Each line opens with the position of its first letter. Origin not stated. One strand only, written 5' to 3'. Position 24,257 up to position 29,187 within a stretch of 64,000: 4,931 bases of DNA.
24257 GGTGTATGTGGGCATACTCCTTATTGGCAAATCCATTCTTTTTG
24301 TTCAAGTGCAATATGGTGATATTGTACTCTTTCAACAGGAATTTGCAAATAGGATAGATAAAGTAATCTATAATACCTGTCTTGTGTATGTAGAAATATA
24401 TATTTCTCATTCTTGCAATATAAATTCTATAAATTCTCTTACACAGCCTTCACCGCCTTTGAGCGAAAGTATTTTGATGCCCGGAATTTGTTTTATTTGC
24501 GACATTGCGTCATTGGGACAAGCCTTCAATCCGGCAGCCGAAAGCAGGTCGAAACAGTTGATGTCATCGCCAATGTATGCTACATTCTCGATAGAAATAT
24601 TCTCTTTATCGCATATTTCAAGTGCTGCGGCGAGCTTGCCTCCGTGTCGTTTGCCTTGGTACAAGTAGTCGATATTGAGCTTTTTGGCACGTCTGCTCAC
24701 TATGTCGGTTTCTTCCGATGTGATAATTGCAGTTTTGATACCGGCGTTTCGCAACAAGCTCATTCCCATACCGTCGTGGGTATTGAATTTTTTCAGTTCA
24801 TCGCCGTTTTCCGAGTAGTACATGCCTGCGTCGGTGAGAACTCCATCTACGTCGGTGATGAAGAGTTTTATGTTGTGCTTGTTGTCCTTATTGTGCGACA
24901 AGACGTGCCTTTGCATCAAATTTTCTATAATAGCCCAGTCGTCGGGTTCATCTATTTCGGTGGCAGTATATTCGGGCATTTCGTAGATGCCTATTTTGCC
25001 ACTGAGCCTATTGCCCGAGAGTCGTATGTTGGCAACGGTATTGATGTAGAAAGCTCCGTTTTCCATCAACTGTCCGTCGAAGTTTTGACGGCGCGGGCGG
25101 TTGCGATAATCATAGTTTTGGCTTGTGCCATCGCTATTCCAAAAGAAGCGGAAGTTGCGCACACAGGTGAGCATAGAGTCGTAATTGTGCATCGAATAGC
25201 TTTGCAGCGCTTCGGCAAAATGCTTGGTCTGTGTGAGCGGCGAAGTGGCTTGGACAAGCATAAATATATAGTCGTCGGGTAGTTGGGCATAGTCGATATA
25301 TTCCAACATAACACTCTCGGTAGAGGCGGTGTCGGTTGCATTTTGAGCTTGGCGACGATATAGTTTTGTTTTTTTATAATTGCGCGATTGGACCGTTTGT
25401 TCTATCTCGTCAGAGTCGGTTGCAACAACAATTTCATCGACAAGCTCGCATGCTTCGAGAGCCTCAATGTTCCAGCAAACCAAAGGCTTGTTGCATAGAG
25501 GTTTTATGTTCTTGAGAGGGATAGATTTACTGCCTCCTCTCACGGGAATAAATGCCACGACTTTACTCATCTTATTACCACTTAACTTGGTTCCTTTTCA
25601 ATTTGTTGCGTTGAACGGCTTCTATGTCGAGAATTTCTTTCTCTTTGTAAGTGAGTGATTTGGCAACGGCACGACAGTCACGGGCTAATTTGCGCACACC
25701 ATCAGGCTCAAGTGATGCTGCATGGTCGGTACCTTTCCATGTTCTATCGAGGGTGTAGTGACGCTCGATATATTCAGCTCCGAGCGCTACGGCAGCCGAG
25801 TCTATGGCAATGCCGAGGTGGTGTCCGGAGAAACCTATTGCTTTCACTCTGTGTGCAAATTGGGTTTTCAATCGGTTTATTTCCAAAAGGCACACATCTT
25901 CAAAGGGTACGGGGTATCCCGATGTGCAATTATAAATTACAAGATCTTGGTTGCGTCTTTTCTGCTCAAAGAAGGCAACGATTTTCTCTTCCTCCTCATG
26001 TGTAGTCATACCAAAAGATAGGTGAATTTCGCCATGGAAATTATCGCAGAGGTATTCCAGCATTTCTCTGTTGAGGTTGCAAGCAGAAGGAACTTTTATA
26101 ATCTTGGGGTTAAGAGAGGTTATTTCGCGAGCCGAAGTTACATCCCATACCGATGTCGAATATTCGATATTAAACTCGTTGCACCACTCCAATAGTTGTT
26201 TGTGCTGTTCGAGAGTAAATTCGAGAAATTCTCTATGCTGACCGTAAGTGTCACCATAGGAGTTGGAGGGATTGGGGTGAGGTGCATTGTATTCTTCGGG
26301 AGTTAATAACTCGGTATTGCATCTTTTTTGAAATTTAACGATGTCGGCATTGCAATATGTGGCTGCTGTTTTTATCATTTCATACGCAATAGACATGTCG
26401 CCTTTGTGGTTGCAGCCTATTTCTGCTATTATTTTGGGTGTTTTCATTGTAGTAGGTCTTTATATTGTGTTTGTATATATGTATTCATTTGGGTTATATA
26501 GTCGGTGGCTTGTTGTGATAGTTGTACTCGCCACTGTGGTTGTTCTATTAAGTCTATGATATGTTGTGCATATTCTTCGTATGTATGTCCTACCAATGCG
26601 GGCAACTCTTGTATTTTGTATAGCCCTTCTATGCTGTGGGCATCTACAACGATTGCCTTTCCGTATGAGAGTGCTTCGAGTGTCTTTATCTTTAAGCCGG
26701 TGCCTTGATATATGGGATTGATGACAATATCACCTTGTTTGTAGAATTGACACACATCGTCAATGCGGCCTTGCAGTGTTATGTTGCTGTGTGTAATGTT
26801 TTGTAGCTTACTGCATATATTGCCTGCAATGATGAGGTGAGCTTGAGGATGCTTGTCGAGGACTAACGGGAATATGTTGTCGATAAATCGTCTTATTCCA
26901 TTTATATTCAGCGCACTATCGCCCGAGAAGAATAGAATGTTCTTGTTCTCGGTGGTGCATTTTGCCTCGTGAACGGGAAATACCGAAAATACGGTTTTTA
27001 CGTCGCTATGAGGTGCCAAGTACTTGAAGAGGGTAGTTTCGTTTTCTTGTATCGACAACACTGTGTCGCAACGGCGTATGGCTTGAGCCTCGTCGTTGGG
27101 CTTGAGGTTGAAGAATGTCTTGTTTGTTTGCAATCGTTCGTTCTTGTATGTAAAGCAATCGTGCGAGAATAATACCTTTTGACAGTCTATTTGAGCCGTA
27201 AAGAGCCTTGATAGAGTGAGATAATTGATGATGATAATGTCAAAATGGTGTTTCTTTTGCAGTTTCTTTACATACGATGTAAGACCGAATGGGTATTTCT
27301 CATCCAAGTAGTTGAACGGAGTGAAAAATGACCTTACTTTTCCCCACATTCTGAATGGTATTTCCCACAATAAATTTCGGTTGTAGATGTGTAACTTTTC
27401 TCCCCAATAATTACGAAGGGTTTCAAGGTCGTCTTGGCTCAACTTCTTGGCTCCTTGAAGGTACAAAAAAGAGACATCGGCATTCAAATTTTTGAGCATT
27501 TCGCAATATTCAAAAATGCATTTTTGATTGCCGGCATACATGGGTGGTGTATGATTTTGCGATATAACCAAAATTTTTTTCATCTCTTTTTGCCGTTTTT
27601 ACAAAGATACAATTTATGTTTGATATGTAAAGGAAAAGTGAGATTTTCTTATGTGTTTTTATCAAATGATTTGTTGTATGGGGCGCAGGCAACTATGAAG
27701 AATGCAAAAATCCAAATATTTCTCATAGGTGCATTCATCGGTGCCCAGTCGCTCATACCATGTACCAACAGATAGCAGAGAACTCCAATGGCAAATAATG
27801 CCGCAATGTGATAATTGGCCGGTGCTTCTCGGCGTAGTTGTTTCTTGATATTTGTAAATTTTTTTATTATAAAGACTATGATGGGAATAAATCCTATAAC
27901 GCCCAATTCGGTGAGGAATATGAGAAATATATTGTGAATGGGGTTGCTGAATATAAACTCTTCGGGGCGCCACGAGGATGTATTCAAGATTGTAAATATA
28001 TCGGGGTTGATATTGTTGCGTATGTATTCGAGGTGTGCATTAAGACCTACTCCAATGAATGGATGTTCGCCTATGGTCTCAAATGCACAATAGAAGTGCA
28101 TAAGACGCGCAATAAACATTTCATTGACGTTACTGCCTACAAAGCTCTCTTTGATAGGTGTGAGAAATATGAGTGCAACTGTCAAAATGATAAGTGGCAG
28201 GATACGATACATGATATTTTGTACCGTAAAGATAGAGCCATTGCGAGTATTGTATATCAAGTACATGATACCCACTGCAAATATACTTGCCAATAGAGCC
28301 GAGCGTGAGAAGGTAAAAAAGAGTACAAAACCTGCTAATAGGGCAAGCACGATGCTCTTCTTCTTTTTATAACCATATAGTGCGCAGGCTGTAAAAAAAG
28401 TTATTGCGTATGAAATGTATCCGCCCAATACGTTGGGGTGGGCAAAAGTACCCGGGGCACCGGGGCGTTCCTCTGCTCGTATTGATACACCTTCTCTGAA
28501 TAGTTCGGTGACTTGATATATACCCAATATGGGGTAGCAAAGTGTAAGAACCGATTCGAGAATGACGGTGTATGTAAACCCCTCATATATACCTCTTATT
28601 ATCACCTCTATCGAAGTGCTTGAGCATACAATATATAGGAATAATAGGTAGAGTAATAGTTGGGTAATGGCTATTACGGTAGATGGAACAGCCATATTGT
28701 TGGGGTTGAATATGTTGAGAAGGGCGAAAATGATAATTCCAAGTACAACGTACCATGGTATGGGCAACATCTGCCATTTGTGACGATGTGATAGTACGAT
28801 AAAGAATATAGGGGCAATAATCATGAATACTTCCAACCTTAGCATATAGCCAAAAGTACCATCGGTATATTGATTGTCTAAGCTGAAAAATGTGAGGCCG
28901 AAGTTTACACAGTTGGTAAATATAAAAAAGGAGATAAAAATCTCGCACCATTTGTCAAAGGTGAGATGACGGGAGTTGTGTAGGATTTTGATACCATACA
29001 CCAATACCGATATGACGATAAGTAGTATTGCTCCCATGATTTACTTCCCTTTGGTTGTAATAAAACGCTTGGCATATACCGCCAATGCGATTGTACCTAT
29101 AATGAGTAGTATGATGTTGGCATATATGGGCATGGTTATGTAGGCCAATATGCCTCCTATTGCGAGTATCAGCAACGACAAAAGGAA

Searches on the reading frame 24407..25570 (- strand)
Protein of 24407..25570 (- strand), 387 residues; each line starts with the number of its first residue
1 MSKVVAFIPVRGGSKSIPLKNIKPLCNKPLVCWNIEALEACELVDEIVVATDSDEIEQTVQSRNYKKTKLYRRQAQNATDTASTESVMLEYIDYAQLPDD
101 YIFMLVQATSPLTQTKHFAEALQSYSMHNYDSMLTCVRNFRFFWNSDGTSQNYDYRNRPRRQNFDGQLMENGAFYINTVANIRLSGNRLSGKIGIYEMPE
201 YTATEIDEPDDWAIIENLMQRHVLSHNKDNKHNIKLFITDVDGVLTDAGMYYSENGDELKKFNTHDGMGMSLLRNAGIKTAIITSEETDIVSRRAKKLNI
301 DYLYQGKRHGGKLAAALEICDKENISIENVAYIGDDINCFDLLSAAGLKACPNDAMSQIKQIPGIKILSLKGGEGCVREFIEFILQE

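Call 53: search_protein_families(library=pfam, proteins=[window:24407-25570:-], max_evalue=0.000001)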
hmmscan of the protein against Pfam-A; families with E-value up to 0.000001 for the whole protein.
window:24407-25570:- (387 aa): 2 families
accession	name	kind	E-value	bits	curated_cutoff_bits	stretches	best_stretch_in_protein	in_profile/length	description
PF02348.25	CTP_transf_3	-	1.2e-22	81.2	22.6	1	6-228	2-215/217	Cytidylyltransferase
PF00702.32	Hydrolase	-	5.6e-07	30.6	26.4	0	271-345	108-187/191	haloacid dehalogenase-like hydrolase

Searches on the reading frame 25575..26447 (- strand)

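Call 53: search_protein_families(library=pfam, proteins=[window:25575-26447:-], max_evalue=0.000001)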
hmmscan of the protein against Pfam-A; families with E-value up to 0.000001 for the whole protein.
window:25575-26447:- (290 aa): 1 family
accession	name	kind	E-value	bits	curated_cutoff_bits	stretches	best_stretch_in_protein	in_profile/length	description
PF03102.20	NeuB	-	6.8e-70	235.7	22.1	1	24-269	1-240/241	NeuB family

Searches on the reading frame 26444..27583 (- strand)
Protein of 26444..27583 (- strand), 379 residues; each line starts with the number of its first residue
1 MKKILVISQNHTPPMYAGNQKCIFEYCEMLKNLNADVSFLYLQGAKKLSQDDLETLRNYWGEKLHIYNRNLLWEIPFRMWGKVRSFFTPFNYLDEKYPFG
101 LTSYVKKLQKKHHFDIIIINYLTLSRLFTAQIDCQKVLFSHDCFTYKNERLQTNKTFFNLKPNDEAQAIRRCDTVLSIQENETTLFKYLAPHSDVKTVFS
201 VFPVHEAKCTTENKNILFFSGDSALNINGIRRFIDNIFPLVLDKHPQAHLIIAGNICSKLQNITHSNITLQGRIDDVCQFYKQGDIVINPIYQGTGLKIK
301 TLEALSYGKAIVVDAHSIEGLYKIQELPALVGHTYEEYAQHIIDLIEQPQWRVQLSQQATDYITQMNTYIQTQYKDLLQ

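Call 53: search_protein_families(library=pfam, proteins=[window:26444-27583:-], max_evalue=0.000001)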
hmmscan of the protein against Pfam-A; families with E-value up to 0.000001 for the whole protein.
window:26444-27583:- (379 aa): 2 families
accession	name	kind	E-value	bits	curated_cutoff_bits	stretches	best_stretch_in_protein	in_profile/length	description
PF13692.12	Glyco_trans_1_4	-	6.9e-17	62.5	27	1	216-347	3-141/142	Glycosyl transferases group 1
PF00534.26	Glycos_transf_1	-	1.5e-07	31.6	26.4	1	212-360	13-170/172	Glycosyl transferases group 1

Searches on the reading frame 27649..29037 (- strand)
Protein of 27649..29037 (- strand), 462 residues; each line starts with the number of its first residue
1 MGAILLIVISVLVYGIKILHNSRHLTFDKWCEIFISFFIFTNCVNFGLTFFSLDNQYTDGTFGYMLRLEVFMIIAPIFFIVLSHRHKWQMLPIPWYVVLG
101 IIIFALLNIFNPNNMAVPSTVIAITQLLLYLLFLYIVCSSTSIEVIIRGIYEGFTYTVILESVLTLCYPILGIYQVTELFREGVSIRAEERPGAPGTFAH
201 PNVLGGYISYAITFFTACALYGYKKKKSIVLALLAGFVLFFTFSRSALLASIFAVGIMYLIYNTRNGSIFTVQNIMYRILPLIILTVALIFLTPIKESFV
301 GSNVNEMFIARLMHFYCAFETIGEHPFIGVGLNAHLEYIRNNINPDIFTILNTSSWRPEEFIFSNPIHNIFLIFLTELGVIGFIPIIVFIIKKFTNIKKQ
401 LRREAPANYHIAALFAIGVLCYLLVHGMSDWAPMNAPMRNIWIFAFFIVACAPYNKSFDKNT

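Call 53: search_protein_families(library=pfam, proteins=[window:27649-29037:-], max_evalue=0.000001)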
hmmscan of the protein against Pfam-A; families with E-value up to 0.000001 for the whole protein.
window:27649-29037:- (462 aa): 1 family
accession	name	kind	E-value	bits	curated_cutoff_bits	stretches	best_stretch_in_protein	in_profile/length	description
PF04932.20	Wzy_C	-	7.8e-14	52.1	31.7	1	231-385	2-147/149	O-Antigen ligase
